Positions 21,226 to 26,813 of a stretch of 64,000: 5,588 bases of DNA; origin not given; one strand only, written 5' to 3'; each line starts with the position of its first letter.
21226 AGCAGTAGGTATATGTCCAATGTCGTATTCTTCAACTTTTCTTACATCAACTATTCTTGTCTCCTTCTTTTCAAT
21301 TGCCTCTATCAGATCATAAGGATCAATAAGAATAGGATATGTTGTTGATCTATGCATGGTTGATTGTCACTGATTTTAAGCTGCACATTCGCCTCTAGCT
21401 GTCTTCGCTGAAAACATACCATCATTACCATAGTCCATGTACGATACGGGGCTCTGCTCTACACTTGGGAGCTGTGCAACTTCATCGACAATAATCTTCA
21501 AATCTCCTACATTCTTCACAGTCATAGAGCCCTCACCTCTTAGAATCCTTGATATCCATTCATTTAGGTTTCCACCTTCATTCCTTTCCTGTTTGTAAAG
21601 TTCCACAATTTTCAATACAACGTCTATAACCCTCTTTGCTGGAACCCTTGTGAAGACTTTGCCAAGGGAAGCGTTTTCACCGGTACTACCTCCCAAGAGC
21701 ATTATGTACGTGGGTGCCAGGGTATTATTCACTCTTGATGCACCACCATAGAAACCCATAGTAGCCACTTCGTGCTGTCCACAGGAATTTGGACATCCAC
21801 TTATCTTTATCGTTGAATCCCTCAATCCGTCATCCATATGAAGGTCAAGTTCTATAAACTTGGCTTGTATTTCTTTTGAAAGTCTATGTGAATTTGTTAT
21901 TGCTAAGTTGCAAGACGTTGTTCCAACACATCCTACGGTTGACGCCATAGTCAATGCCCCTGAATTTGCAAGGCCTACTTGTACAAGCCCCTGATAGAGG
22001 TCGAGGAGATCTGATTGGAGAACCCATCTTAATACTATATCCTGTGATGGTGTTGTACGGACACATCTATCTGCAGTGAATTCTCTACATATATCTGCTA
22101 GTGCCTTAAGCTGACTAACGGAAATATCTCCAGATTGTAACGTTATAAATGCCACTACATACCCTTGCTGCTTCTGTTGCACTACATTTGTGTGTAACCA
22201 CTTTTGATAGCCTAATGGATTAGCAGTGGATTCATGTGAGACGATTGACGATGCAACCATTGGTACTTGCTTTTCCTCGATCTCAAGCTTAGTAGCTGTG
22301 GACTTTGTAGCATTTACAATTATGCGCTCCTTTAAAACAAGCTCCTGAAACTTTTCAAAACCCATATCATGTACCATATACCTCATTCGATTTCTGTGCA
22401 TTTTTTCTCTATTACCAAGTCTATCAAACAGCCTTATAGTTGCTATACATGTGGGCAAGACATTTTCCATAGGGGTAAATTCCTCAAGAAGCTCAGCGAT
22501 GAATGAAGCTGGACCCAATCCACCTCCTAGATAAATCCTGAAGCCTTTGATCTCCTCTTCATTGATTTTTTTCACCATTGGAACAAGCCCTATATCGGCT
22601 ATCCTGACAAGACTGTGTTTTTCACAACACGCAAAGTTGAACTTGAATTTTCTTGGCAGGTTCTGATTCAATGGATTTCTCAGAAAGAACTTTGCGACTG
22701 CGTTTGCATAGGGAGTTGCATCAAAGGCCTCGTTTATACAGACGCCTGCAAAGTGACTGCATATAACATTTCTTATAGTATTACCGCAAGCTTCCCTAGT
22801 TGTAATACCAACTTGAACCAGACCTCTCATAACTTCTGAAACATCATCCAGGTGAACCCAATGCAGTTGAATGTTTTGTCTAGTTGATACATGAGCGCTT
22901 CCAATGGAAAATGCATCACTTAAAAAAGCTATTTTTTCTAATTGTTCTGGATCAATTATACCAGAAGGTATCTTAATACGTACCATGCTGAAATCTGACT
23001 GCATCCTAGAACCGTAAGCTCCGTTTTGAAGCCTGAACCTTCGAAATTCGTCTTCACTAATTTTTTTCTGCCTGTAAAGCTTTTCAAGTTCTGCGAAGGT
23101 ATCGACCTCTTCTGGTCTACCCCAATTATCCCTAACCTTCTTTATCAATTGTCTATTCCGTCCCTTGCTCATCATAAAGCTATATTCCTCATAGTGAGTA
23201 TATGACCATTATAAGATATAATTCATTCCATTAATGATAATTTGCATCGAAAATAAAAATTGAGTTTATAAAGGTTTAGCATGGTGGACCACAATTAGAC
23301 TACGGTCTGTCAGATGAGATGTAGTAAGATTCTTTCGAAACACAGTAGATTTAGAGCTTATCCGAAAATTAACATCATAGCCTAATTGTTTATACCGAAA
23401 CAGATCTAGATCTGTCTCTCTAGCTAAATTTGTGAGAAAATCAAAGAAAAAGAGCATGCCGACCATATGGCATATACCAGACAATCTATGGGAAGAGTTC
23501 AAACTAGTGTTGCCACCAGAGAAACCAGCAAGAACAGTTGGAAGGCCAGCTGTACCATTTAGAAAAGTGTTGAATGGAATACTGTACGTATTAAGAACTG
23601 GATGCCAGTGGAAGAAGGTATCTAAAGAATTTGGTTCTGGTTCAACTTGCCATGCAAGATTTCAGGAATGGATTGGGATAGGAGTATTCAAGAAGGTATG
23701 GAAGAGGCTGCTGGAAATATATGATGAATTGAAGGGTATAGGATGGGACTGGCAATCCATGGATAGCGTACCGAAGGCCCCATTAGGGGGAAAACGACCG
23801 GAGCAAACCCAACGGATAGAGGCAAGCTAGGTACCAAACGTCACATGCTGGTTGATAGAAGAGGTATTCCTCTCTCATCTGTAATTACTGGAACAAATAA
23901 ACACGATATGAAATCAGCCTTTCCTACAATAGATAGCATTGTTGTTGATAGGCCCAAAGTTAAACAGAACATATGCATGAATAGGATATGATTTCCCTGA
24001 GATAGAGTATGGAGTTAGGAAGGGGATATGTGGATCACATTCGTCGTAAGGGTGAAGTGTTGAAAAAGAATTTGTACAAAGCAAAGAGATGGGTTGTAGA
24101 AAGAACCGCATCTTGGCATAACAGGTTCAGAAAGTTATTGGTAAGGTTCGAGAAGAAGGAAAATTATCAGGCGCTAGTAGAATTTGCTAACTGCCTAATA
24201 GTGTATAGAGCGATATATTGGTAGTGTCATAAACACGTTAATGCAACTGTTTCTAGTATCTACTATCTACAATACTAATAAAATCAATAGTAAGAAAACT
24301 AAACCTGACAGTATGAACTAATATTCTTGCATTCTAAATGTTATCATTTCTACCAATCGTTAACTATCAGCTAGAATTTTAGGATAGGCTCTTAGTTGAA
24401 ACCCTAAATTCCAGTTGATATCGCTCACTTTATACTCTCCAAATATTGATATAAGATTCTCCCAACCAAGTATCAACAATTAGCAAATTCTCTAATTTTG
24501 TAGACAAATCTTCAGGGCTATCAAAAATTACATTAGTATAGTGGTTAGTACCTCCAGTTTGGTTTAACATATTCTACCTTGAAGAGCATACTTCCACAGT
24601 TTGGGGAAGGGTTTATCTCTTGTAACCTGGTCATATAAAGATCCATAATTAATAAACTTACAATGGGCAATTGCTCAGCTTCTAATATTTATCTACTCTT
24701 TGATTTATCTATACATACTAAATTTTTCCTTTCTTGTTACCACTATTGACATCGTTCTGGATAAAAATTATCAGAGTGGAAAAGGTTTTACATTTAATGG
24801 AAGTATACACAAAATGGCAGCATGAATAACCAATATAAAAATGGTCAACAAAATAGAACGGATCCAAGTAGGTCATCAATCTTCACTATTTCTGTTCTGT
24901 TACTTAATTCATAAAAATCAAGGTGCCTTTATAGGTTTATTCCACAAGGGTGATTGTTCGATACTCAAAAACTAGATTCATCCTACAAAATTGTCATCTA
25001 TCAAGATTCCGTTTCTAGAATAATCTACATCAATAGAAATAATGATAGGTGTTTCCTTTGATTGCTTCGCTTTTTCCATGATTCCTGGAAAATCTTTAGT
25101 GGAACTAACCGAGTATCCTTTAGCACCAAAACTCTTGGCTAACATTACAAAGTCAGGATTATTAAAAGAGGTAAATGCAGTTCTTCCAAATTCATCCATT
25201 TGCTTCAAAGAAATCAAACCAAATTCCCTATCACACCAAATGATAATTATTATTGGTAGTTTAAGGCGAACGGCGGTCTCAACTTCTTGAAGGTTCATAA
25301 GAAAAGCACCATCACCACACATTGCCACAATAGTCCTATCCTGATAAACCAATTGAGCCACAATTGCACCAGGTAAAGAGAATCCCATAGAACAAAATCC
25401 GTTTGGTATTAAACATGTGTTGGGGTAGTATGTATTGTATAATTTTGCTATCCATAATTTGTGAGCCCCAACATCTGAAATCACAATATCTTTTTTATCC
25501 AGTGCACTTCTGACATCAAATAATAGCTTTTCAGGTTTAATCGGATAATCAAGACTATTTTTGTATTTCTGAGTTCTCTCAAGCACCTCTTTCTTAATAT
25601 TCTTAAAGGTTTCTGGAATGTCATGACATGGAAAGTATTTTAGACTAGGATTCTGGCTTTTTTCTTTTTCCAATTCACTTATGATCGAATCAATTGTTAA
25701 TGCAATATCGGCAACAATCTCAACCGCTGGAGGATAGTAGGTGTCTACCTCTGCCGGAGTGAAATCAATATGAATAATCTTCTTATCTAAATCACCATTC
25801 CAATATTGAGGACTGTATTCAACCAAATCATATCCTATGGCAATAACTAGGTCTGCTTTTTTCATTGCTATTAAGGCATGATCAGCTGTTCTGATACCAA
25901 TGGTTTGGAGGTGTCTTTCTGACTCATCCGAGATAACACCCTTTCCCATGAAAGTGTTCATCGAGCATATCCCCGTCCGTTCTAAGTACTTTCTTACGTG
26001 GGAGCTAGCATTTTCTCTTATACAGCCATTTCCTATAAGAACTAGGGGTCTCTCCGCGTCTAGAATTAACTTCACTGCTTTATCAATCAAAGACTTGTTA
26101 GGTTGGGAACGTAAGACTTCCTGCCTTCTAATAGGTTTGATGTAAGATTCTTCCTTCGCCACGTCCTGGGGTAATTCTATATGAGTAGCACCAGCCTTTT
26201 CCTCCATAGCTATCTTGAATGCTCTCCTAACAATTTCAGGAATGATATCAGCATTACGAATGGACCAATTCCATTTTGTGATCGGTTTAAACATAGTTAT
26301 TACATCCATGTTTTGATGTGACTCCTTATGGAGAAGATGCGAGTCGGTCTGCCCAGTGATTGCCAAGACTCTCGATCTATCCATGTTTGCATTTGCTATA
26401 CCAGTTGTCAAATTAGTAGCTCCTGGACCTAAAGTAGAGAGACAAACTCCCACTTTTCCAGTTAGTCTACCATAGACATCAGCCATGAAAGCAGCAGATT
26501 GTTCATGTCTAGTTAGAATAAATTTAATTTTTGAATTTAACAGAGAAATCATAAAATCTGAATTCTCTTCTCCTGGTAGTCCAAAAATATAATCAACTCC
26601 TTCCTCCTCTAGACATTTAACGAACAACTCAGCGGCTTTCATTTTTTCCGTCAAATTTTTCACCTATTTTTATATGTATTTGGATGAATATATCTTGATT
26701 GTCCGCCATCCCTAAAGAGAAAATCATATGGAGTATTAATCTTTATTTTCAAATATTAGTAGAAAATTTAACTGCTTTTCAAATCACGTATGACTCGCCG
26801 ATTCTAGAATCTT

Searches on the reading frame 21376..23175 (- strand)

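Call 29: search_protein_families(library=pfam, proteins=[window:21376-23175:-])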
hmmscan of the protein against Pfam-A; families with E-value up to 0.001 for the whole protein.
window:21376-23175:- (599 aa): 2 families
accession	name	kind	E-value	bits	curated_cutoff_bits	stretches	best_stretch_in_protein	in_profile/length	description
PF01077.27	NIR_SIR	-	6.5e-48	162.6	27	2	130-283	1-152/158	Nitrite and sulphite reductase 4Fe-4S domain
PF03460.22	NIR_SIR_ferr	-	4.6e-33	113.2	24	2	60-120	7-67/69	Nitrite/Sulfite reductase ferredoxin-like half domain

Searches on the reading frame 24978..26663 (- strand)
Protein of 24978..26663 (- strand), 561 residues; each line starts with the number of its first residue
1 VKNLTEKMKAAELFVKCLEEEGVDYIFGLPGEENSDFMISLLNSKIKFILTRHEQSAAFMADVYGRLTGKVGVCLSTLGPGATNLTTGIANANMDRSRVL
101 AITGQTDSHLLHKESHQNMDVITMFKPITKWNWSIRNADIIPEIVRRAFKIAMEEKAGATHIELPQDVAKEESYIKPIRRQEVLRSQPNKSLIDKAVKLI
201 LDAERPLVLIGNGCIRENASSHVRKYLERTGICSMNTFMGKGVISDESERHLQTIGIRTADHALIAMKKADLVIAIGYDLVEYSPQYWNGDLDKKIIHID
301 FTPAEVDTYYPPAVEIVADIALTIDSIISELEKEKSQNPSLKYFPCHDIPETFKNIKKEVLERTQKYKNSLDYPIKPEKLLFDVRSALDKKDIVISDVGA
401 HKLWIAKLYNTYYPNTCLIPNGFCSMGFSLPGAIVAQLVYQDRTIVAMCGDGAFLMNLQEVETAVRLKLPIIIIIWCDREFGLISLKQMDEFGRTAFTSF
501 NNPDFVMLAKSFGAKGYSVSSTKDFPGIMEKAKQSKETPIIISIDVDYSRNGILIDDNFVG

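Call 29: search_protein_families(library=pfam, proteins=[window:24978-26663:-])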
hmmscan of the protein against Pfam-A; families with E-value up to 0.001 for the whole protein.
window:24978-26663:- (561 aa): 3 families
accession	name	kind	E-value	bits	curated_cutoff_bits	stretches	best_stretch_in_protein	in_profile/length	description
PF02776.23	TPP_enzyme_N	-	8.9e-39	132.4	26.8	1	8-122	1-117/119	Thiamine pyrophosphate enzyme, N-terminal TPP binding domain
PF02775.26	TPP_enzyme_C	-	7.2e-38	130.2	21.9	1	397-542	1-149/151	Thiamine pyrophosphate enzyme, C-terminal TPP binding domain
PF00205.28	TPP_enzyme_M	-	1.8e-31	109.1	30.4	1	193-325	1-135/137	Thiamine pyrophosphate enzyme, central domain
